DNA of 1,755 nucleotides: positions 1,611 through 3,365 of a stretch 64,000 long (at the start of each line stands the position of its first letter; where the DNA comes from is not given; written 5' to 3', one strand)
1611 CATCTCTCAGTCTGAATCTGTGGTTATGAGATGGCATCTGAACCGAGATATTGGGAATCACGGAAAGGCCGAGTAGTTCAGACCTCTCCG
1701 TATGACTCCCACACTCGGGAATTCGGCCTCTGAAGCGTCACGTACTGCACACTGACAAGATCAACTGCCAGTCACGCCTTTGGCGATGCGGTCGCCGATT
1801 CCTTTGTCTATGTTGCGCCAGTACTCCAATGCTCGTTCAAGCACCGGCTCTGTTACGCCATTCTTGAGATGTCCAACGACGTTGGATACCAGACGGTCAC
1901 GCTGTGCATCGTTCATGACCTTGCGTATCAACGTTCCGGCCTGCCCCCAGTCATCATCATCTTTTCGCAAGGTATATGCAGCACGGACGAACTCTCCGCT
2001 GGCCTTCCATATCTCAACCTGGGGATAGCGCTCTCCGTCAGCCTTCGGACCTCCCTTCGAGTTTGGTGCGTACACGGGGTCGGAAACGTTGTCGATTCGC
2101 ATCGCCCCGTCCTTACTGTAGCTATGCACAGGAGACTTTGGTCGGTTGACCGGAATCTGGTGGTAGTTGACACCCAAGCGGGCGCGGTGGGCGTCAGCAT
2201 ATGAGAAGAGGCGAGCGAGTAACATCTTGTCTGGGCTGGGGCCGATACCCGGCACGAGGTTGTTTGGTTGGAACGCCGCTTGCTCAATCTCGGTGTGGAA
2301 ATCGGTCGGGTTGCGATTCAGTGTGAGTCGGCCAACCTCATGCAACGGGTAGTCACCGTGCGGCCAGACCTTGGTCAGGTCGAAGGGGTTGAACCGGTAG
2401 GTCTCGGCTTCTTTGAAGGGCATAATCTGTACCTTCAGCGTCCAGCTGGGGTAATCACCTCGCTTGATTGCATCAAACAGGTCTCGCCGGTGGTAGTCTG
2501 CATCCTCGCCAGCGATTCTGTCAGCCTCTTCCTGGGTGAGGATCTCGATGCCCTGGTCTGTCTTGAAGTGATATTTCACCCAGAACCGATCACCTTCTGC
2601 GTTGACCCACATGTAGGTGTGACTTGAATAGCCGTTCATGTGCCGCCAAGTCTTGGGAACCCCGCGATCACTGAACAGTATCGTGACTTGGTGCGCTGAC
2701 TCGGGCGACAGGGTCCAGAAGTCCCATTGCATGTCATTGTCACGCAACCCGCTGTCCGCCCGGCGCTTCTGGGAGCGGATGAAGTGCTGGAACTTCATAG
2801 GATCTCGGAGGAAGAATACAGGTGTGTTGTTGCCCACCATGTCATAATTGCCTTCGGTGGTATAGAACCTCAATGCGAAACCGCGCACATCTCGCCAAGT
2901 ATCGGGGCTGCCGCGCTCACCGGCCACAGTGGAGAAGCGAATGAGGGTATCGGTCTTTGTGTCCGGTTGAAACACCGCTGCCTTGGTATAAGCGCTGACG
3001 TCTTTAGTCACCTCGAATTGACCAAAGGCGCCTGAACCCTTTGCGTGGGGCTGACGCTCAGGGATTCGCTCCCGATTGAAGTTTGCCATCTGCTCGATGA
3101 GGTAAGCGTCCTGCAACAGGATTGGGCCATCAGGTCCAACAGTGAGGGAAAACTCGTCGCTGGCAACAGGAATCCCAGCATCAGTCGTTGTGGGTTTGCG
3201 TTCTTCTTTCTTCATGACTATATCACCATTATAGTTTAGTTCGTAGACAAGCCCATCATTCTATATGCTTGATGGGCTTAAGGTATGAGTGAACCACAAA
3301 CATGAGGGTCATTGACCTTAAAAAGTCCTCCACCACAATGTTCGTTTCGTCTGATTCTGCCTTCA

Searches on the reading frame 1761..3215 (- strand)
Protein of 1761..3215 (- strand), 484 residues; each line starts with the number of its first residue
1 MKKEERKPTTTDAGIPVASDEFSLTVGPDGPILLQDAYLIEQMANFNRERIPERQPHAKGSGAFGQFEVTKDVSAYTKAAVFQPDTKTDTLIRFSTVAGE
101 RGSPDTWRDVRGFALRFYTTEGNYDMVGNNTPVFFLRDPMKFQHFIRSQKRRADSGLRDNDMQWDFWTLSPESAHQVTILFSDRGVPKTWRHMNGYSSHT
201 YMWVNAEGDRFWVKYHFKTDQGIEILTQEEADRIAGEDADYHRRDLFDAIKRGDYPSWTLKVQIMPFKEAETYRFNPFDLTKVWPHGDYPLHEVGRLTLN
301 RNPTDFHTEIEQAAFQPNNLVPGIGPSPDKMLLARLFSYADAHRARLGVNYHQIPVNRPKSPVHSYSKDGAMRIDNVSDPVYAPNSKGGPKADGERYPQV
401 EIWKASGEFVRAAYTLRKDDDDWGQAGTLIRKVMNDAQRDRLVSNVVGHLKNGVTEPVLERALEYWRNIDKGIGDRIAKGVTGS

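Call 69: search_protein_families(library=pfam, proteins=[window:1761-3215:-], max_evalue=0.00001)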
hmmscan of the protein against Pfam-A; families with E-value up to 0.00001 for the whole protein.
window:1761-3215:- (484 aa): 2 families
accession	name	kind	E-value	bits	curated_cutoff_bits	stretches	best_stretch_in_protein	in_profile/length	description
PF00199.24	Catalase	-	2.5e-188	626.4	25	1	10-387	1-381/383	Catalase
PF06628.17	Catalase-rel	-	4.6e-19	68.8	30.1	1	419-481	4-65/65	Catalase-related immune-responsive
